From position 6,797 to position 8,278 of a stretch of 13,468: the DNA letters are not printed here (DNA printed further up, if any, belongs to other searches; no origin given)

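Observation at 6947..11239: Unusual four-gene SPFH module: membrane EAL phosphodiesterase, alpha/beta hydrolase, OB-only mini-NfeD and anchor-less flotillin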

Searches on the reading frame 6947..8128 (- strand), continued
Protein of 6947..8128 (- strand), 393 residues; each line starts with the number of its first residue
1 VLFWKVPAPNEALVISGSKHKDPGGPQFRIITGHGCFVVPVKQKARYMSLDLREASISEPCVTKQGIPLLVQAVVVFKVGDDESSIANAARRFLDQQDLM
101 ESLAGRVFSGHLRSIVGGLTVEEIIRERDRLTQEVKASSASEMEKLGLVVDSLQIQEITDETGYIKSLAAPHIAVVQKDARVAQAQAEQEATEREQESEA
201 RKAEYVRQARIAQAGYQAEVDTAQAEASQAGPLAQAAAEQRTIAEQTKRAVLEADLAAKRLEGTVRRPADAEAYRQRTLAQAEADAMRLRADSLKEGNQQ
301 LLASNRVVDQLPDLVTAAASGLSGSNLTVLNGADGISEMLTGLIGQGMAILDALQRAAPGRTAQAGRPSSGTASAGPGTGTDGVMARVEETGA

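Call 33: search_solved_structures(query=window:6947-8128:-, max_evalue=0.001, show_alignments=3)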
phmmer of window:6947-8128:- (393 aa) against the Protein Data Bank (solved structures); distinct sequences matched with E-value up to 0.001: 7.
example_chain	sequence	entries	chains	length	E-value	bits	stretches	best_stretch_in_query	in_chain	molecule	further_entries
9bq2_B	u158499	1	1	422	5.5e-28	101.6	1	8-292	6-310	Flotillin-1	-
9l3g_A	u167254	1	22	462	1.1e-27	100.6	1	8-292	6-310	Flotillin-1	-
9bq2_A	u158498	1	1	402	9.9e-27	97.5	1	8-287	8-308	Flotillin-2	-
9l3g_a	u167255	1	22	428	5.4e-25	91.7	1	8-286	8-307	Flotillin-2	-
1win_A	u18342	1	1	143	1.7e-12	50.7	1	59-170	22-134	Flotillin 2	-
3bk6_A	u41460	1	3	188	2.2e-09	40.4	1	59-204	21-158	PH stomatin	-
8gn9_A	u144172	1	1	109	0.00015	24.5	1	59-158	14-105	Stomatin homolog PH1511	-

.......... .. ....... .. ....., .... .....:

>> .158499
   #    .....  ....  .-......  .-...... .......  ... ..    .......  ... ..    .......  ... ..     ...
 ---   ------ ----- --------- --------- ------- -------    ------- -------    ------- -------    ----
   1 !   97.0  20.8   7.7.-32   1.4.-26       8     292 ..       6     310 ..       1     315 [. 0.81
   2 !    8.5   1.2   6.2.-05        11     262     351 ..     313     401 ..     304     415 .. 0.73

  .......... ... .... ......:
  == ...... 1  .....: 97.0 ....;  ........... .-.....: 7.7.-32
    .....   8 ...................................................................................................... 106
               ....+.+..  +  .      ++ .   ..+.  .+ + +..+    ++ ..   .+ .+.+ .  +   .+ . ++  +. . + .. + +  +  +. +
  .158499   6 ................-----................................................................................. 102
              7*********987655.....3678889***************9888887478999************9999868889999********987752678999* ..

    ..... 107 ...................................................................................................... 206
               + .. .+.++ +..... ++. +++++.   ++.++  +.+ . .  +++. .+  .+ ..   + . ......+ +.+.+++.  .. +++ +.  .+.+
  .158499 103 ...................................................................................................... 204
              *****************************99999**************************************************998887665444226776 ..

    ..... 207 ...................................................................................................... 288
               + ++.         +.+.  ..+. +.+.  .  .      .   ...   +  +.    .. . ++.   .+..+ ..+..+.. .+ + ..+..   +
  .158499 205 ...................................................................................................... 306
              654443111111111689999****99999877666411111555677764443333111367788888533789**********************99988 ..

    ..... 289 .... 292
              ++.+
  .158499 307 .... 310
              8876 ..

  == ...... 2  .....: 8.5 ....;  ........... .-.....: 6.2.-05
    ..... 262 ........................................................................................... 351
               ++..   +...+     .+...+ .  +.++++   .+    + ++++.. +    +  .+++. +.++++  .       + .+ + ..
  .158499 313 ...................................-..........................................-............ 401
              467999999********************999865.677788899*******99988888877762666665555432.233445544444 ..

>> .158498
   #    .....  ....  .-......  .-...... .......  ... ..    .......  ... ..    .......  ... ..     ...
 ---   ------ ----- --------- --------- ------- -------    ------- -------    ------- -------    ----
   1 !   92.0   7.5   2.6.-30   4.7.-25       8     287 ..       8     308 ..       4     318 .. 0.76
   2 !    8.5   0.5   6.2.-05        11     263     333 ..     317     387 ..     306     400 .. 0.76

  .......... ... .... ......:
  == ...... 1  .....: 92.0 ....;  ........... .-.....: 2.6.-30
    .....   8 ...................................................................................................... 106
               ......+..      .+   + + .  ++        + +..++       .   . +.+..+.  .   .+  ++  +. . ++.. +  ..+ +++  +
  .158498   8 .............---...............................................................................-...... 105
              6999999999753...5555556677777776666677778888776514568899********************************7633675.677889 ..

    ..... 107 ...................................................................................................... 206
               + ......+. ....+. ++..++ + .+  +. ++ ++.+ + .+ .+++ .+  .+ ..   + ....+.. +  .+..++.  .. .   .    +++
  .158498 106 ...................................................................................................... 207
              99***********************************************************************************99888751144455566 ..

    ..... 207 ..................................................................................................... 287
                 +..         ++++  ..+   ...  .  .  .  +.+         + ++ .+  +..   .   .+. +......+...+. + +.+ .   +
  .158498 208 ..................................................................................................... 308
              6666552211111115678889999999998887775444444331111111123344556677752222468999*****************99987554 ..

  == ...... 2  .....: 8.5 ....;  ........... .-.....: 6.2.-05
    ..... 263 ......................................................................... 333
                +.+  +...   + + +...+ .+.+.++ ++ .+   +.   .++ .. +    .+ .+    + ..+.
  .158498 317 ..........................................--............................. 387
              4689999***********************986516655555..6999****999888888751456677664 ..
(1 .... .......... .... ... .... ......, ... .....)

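Call 58: search_protein_families(library=padloc, proteins=[window:6947-8128:-], max_evalue=0.01)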
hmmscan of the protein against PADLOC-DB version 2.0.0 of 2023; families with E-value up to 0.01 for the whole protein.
window:6947-8128:- (393 aa): 0 families

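Call 61: predict_structure(alignment_id=A2)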
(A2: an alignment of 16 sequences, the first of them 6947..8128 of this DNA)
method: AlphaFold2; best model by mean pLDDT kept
length: 393 residues; sequences in the alignment: 16
mean_pLDDT: 65.3   pTM: 0.35
mean pLDDT of the five models: 65.3, 64.1, 62.6, 60.0, 58.4
residues with pLDDT >= 90: 27; 70-90: 173; 50-70: 84; < 50: 109
segments of 3 or more residues with pLDDT < 50: 1-21, 25-50, 322-335, 349-393
pLDDT, mean of each block of 10 residues (from residue 1): 33 40 46 34 36 76 89 81 55 65 86 91 88 89 81 87 80 80 88 87 87 81 70 66 80 78 59 73 78 69 62 62 44 49 50 42 31 31 32 34
secondary structure, 60 per line:
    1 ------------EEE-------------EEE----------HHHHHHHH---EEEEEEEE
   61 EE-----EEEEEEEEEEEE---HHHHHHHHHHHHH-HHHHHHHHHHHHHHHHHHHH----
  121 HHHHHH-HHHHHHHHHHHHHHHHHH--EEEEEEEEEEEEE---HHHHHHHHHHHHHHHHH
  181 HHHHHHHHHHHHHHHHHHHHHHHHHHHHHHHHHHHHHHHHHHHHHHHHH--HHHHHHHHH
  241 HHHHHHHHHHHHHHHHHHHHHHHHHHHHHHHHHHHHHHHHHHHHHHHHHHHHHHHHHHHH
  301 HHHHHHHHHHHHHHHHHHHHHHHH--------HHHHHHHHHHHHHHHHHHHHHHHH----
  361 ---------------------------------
elements in order: E13-15 E29-31 H42-49 E53-62 E68-79 H83-95 H97-116 H121-126 H128-145 E148-160 H164-229 H232-324 H333-356

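Call 70: search_protein_families(library=pfam, proteins=[L027:8314-9915:+], max_evalue=0.001)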
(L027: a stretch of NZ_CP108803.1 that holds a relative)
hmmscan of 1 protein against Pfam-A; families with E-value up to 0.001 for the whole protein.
L027:8314-9915:+ (533 aa): 1 family
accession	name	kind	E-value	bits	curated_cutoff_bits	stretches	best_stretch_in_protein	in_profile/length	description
PF07228.17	SpoIIE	-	3e-38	132.1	25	1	318-511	2-189/192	Stage II sporulation protein E (SpoIIE)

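Call 81: search_protein_families(library=pfam, proteins=[L017:69-512:+, L018:4723-6498:-, L024:5835-6266:-, L030:5820-6719:+, L033:4010-6484:-, L042:6426-6767:+, L043:429-770:+, L071:6379-6678:+, L085:3656-6622:+, L058:4309-6543:+], max_evalue=0.001)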
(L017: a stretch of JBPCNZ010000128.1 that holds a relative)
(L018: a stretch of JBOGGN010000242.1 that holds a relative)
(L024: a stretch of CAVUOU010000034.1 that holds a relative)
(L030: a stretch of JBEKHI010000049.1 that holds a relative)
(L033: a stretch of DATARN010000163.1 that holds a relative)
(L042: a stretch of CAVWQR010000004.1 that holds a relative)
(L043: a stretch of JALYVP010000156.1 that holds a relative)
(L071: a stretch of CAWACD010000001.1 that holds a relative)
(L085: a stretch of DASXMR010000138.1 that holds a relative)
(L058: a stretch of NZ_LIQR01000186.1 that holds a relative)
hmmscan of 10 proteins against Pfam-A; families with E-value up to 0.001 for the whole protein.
L017:69-512:+ (147 aa): 2 families
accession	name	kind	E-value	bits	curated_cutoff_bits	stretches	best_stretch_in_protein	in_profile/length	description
PF13466.11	STAS_2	-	5e-17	62.3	29.2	1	60-139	1-79/80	STAS domain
PF01740.26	STAS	-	6.6e-16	58.4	22.6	1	58-142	11-96/106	STAS domain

L018:4723-6498:- (591 aa): 2 families
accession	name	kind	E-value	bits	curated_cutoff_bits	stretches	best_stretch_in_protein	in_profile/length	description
PF03062.24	MBOAT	-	6.3e-34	118.2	27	1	120-346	48-296/337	MBOAT, membrane-bound O-acyltransferase family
PF13813.11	MBOAT_2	-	8.4e-07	29.6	25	1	264-327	2-67/85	Membrane bound O-acyl transferase family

L024:5835-6266:- (143 aa): 0 families

L030:5820-6719:+ (299 aa): 3 families
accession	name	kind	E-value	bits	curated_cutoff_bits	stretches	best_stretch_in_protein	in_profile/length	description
PF00781.29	DAGK_cat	-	2.1e-22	79.5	23.6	1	6-122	3-124/125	Diacylglycerol kinase catalytic domain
PF19279.4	YegS_C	-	3.8e-19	69.4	27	1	133-283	4-156/158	YegS C-terminal NAD kinase beta sandwich-like domain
PF01513.26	NAD_kinase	-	4.4e-07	30.7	25.5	1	43-96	60-113/130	ATP-NAD kinase N-terminal domain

L033:4010-6484:- (824 aa): 2 families
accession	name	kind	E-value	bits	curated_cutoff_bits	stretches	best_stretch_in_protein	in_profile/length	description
PF03062.24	MBOAT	-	3.2e-34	119.2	27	1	304-525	58-298/337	MBOAT, membrane-bound O-acyltransferase family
PF13813.11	MBOAT_2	-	7.4e-08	33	25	1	441-504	2-67/85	Membrane bound O-acyl transferase family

L042:6426-6767:+ (113 aa): 2 families
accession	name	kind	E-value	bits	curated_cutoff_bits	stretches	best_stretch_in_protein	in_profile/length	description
PF01740.26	STAS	-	4.1e-17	62.3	22.6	1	18-108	4-96/106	STAS domain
PF13466.11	STAS_2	-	5.1e-16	59.1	29.2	1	26-105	1-79/80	STAS domain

L043:429-770:+ (113 aa): 2 families
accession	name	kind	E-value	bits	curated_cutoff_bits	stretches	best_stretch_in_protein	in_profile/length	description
PF13466.11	STAS_2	-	4.5e-17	62.4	29.2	1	26-105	1-79/80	STAS domain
PF01740.26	STAS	-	5.4e-15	55.5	22.6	1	26-108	13-96/106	STAS domain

L071:6379-6678:+ (99 aa): 0 families

L085:3656-6622:+ (988 aa): 5 families
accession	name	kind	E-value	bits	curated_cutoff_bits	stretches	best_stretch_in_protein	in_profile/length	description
PF03483.22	B3_4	-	5.1e-56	189.4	29.3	1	314-486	1-173/174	B3/4 domain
PF17759.6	tRNA_synthFbeta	-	6.8e-54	183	22.4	1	608-848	2-214/214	Phenylalanyl tRNA synthetase beta chain CLM domain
PF03147.19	FDX-ACB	-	2.1e-19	70.2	31.1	1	921-985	30-94/94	Ferredoxin-fold anticodon binding domain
PF01588.26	tRNA_bind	-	2.1e-14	53.8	27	1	140-241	1-95/96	Putative tRNA binding domain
PF03484.21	B5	-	3e-11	43.8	28.6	1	509-604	4-67/67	tRNA synthetase B5 domain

L058:4309-6543:+ (744 aa): 5 families
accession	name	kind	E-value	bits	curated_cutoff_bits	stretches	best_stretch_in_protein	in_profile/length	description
PF07228.17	SpoIIE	-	5.8e-38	131.2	25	1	550-743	1-191/192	Stage II sporulation protein E (SpoIIE)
PF13185.12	GAF_2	-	1.8e-24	87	28.6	2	178-320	4-136/136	GAF domain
PF01590.32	GAF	-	1.9e-19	71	22.4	2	198-319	22-133/133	GAF domain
PF08448.16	PAS_4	-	2.5e-11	44.2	23.1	1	41-157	1-110/110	PAS fold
PF13492.12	GAF_3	-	2e-10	41.6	27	0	382-491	26-125/129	GAF domain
